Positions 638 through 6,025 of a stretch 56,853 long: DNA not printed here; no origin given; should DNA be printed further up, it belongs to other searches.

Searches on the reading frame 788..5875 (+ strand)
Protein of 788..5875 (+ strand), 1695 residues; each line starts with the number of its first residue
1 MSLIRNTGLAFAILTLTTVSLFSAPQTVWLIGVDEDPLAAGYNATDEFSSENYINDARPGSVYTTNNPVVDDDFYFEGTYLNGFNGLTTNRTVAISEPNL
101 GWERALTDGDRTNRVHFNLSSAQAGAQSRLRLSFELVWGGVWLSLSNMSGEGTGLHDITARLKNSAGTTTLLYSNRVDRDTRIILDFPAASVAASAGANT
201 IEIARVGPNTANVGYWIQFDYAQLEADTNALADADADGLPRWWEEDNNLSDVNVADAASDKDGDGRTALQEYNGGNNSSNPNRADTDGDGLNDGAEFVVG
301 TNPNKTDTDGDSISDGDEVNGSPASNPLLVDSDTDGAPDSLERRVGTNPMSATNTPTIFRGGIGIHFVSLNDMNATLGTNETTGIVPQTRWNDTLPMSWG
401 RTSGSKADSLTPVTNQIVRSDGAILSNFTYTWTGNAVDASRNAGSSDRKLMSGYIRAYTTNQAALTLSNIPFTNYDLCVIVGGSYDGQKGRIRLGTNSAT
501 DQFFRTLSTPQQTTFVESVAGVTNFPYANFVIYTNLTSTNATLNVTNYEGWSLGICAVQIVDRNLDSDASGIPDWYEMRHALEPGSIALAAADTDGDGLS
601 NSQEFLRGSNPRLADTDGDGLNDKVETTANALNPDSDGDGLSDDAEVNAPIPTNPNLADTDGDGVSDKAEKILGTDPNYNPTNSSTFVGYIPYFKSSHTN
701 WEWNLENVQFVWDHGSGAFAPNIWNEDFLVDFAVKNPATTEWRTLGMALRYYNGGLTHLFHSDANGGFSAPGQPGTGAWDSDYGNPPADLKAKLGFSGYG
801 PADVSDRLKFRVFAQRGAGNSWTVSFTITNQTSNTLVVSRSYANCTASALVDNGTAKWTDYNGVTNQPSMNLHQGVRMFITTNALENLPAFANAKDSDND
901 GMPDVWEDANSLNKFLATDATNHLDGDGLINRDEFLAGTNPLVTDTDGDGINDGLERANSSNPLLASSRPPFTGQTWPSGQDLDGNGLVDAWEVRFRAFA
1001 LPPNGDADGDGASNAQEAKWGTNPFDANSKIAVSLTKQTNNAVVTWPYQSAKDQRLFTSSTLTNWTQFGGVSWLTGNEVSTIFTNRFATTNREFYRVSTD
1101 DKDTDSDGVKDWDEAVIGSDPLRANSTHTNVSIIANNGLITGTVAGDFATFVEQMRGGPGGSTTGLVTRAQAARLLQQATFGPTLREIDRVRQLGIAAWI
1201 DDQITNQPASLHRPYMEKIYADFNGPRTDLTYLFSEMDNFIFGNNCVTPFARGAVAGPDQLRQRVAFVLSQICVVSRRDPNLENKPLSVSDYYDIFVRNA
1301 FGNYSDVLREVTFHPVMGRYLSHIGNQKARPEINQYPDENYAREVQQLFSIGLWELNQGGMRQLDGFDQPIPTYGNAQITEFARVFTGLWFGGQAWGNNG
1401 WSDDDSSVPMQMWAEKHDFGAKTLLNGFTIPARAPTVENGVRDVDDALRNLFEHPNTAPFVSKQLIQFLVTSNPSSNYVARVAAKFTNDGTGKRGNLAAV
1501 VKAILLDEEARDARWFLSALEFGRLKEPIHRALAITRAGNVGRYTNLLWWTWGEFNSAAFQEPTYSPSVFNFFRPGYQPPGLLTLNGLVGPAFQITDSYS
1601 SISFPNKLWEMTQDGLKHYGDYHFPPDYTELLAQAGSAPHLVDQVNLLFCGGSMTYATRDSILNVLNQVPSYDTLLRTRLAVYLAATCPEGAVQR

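Call 20: search_protein_families(library=pfam, proteins=[window:788-5875:+], max_evalue=0.001)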
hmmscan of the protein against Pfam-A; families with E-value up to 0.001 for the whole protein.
window:788-5875:+ (1695 aa): 2 families
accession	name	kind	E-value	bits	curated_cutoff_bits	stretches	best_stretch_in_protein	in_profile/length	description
PF08811.16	DUF1800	-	2.9e-79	267.7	26.1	1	1174-1690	1-416/419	Protein of unknown function (DUF1800)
PF18884.5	TSP3_bac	-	1e-44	150.4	25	5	659-678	1-20/22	Bacterial TSP3 repeat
